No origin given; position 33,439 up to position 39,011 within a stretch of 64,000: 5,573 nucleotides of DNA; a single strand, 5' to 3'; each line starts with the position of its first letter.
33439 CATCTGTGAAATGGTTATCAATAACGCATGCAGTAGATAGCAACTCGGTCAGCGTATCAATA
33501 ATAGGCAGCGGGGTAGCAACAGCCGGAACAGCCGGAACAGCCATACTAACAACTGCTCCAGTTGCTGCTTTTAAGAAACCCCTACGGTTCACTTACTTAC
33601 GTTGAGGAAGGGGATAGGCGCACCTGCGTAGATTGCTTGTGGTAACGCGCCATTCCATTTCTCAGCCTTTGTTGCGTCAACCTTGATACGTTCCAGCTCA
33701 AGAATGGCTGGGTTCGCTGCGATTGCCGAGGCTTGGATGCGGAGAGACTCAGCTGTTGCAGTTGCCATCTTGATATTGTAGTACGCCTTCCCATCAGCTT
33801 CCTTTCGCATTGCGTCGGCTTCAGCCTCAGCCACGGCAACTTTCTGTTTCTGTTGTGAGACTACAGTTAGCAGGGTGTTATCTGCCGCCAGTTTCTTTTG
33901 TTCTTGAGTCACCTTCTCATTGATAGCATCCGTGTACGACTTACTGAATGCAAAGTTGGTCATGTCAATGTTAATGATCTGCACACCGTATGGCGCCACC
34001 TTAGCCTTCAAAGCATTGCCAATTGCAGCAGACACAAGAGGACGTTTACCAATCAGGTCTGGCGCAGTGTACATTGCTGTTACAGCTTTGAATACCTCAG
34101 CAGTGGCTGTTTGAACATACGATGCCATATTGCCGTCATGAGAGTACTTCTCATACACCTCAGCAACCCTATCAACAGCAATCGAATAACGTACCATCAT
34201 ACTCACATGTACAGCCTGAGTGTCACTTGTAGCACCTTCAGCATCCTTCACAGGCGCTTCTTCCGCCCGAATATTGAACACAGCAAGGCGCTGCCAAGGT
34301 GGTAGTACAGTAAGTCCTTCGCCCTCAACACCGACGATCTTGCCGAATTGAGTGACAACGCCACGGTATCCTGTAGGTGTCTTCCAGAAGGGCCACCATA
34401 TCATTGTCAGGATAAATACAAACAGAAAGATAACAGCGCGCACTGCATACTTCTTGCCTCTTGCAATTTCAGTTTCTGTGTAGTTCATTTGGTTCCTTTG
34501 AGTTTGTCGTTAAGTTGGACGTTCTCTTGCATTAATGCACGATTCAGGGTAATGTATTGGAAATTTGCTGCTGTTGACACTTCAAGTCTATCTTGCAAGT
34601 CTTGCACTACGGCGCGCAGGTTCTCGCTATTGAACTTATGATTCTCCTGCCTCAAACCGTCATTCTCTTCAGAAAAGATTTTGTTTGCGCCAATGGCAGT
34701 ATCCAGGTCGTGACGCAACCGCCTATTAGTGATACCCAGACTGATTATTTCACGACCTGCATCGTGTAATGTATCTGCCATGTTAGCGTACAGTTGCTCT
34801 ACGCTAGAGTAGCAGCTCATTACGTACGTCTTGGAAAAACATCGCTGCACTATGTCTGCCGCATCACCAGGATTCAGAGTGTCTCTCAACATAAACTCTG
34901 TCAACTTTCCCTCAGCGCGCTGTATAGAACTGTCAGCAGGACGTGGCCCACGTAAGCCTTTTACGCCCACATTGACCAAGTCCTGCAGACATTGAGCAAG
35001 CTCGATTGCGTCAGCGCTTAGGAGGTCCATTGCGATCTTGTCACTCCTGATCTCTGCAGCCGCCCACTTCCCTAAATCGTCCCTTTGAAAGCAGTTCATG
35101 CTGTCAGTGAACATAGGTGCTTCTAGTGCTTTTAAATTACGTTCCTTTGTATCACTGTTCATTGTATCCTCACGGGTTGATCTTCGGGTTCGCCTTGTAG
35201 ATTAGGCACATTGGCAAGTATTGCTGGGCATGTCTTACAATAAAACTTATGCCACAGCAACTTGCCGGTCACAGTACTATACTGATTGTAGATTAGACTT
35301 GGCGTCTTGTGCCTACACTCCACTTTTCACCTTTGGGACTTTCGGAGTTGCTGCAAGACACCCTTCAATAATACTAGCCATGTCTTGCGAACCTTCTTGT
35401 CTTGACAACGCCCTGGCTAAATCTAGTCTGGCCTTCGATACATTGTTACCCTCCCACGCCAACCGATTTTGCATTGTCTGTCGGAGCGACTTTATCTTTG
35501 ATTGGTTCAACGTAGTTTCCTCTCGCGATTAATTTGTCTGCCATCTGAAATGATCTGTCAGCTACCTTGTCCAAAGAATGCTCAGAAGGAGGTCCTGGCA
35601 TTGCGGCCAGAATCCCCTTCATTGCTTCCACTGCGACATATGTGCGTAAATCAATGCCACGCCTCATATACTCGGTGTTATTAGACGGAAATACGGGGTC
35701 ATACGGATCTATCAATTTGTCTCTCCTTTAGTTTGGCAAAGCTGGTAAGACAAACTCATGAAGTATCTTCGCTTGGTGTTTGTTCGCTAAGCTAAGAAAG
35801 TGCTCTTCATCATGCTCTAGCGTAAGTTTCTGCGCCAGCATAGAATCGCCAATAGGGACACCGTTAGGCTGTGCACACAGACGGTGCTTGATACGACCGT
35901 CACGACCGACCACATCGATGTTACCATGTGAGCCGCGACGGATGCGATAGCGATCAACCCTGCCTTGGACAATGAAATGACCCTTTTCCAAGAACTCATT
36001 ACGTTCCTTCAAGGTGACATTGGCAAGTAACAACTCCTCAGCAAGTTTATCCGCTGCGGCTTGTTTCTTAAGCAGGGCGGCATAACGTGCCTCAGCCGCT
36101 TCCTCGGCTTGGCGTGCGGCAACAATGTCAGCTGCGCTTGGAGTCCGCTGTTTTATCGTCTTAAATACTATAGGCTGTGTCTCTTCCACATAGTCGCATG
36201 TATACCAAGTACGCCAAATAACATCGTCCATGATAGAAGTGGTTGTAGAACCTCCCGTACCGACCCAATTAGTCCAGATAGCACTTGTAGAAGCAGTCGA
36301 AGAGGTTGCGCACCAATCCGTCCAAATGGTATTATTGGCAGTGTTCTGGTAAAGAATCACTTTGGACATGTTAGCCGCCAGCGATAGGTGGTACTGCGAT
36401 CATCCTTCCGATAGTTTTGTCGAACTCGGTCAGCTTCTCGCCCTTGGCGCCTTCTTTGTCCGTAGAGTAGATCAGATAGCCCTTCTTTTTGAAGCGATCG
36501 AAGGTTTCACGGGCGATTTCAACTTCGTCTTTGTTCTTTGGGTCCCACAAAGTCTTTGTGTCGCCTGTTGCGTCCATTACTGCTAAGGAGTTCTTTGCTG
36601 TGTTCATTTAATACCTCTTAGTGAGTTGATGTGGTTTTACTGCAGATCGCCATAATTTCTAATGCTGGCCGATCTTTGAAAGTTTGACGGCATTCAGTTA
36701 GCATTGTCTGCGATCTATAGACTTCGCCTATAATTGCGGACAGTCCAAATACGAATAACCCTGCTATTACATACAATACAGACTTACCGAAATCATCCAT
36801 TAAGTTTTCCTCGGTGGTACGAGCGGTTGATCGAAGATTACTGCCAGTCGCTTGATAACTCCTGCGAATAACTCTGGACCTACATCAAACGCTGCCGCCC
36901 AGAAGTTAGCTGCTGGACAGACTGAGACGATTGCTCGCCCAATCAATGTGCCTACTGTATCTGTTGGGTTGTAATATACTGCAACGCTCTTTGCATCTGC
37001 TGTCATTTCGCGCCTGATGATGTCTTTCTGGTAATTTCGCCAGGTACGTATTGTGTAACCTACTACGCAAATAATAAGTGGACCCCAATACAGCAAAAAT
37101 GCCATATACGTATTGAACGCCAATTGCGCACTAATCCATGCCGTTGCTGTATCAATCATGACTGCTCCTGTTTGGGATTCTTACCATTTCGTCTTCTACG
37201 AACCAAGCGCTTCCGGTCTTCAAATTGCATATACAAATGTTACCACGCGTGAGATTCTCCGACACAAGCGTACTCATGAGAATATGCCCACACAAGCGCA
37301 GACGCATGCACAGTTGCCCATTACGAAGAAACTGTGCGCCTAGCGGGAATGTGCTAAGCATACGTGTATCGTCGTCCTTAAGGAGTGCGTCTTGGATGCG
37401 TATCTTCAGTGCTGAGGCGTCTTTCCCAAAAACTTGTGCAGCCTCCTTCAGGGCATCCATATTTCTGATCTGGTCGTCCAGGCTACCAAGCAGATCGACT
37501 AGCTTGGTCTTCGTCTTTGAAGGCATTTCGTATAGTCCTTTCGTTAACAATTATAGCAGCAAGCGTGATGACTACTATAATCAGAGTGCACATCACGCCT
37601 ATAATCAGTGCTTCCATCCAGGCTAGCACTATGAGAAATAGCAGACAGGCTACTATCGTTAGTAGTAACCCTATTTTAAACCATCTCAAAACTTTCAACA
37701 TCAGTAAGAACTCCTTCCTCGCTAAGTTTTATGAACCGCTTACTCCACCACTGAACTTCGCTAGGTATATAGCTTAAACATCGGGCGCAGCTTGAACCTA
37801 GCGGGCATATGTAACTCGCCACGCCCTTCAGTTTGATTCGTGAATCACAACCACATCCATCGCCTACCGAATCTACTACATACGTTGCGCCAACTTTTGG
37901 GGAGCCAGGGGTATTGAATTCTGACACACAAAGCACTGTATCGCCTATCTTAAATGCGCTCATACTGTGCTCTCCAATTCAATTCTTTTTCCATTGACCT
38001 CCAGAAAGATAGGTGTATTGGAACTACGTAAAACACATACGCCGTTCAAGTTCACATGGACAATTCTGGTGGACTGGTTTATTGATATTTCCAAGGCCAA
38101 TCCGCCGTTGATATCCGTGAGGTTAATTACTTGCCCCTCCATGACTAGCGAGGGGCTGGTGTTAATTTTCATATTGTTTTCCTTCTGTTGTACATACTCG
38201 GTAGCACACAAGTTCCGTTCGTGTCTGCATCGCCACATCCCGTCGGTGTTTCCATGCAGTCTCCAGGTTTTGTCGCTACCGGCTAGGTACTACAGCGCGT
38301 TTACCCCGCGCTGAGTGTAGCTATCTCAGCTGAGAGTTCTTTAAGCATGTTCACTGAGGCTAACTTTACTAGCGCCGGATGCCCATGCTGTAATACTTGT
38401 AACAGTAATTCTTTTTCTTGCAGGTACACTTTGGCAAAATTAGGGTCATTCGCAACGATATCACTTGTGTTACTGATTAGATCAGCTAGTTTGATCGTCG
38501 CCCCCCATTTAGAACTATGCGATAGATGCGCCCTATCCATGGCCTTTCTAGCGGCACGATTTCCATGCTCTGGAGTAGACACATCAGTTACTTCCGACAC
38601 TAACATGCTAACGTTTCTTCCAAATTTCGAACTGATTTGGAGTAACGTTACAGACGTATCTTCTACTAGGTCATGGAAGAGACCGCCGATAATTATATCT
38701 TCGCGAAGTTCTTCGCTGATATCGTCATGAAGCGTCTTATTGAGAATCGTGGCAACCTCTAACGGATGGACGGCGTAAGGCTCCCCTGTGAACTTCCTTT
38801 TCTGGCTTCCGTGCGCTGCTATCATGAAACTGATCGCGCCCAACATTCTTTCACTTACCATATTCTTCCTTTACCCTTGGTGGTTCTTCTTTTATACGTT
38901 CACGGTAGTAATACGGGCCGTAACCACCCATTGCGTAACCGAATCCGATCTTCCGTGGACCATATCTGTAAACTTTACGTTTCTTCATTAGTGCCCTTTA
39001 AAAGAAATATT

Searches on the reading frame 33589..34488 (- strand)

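Call 10: search_protein_families(library=phrogs, proteins=[window:33589-34488:-], max_evalue=0.001)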
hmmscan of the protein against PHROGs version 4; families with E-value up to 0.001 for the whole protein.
window:33589-34488:- (299 aa): 2 families
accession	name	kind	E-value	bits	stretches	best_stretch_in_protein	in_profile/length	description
phrog_200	-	other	1e-41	144.3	1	11-298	81-360/379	lipoprotein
phrog_38808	-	unknown function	7.8e-08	33.5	1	240-297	17-67/68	-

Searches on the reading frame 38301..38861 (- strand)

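Call 75: search_protein_families(library=pfam, proteins=[window:38301-38861:-], max_evalue=0.001)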
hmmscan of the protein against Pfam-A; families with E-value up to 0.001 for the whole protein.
window:38301-38861:- (186 aa): 2 families
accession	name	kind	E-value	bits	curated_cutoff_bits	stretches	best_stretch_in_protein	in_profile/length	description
PF13328.12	HD_4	-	2.9e-13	50.3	27.2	1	9-109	1-92/156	HD domain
PF01966.28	HD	-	9.9e-05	23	22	1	30-116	2-90/116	HD domain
